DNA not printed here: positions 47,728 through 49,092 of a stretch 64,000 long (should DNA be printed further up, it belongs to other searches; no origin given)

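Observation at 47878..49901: Coupled pair of domain-less proteins between a type IIG R-M enzyme and Mrr, inside a mobile element: candidate undescribed defence (or virion) module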

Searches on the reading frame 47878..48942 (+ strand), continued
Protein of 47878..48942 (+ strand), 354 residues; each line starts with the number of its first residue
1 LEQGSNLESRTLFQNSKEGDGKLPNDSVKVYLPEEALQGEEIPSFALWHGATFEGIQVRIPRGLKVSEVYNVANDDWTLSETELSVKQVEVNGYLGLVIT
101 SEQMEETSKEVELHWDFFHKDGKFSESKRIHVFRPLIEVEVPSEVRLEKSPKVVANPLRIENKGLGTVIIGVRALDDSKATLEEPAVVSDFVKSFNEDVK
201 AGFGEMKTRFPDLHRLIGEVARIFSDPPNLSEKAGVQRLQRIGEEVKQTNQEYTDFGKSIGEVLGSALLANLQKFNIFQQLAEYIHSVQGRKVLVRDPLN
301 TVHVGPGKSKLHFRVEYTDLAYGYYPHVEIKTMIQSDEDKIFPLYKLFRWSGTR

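Call 92: find_related_loci(query=A1, collection=viral_contigs, flank=10000)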
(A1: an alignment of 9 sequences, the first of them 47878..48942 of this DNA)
Query A1 (354 aa) in viral_contigs; peptide patterns used: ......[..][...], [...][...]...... (x = any residue, [..] = any of these).
16 stretches matched a pattern, but none encodes a relative of the query by tblastn (E <= 1e-3).

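Call 96: search_protein_families(library=pfam, proteins=[L021:13349-14038:+, L021:15440-15889:-, L021:16482-17315:+, L021:17748-18539:+, L021:18565-19353:+, L021:8100-8717:+, L049:13630-14247:-, L049:15100-15747:-, L049:9229-9705:+, L020:13083-14309:+], max_evalue=0.01)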
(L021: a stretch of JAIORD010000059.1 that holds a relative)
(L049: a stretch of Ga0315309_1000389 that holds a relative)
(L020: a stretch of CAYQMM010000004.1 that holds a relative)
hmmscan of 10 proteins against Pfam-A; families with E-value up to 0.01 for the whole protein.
L021:13349-14038:+ (229 aa): 1 family
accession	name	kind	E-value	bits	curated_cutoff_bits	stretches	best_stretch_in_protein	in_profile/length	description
PF08378.17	NERD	-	4.9e-30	104.7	22.1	1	61-170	1-111/111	Nuclease-related domain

L021:15440-15889:- (149 aa): 1 family
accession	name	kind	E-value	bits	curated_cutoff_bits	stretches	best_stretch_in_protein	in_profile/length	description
PF00582.32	Usp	-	7.3e-35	121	24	1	10-149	3-141/141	Universal stress protein family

L021:16482-17315:+ (277 aa): 5 families
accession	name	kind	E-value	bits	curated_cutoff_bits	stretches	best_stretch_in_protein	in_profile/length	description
PF13531.11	SBP_bac_11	-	2.5e-47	162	25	1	44-268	1-227/227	Bacterial extracellular solute-binding protein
PF01547.30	SBP_bac_1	-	1.3e-12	48.7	26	1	59-258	13-305/307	Bacterial extracellular solute-binding protein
PF12974.12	Phosphonate-bd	-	0.00012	22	27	1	122-267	84-231/242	ABC transporter, phosphonate, periplasmic substrate-binding protein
PF13343.11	SBP_bac_6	-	0.0022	17.9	24.6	1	190-270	140-218/245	Bacterial extracellular solute-binding protein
PF12849.12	PBP_like_2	-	0.0031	17.8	27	1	40-217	6-196/267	PBP superfamily domain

L021:17748-18539:+ (263 aa): 2 families
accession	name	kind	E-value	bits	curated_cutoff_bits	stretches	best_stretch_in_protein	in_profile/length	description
PF01729.25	QRPTase_C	-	1.4e-27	97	23.1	1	101-257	1-167/169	Quinolinate phosphoribosyl transferase, C-terminal domain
PF02749.22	QRPTase_N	-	8.9e-12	45.5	27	1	17-98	1-81/82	Quinolinate phosphoribosyl transferase, N-terminal domain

L021:18565-19353:+ (262 aa): 2 families
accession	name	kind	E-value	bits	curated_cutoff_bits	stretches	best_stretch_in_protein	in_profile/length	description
PF04016.18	DUF364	-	5.9e-40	136.7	23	1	117-258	1-145/147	Putative heavy-metal chelation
PF13938.11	DUF4213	-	3.6e-18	66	23.5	1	16-99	2-74/75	Putative heavy-metal chelation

L021:8100-8717:+ (205 aa): 1 family
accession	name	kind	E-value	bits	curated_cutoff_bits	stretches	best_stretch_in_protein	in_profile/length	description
PF01810.24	LysE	-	4.4e-32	111.6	25.6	1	19-204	2-191/193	LysE type translocator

L049:13630-14247:- (205 aa): 1 family
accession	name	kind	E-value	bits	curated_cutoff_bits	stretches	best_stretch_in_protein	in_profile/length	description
PF01066.26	CDP-OH_P_transf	-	2.3e-14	54.5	22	1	26-176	3-150/152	CDP-alcohol phosphatidyltransferase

L049:15100-15747:- (215 aa): 0 families

L049:9229-9705:+ (158 aa): 0 families

L020:13083-14309:+ (408 aa): 5 families
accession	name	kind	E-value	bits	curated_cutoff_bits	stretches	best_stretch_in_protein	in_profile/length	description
PF08438.16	YGR210-like_G4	-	1.3e-37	129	24.7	1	230-336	1-108/108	Obg-like GTPase YGR210-like, G4 motif-containing domain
PF01926.29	MMR_HSR1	-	1.3e-16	61.1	21.9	1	10-124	2-92/113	50S ribosome-binding GTPase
PF02824.27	TGS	-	5.6e-11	42.8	22.2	1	349-402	6-59/60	TGS domain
PF02421.24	FeoB_N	-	2.6e-07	30.7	27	1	10-48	3-41/156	Ferrous iron transport protein B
PF16897.10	MMR_HSR1_Xtn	-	0.00046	20.6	35.2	1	210-265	42-94/106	C-terminal region of MMR_HSR1 domain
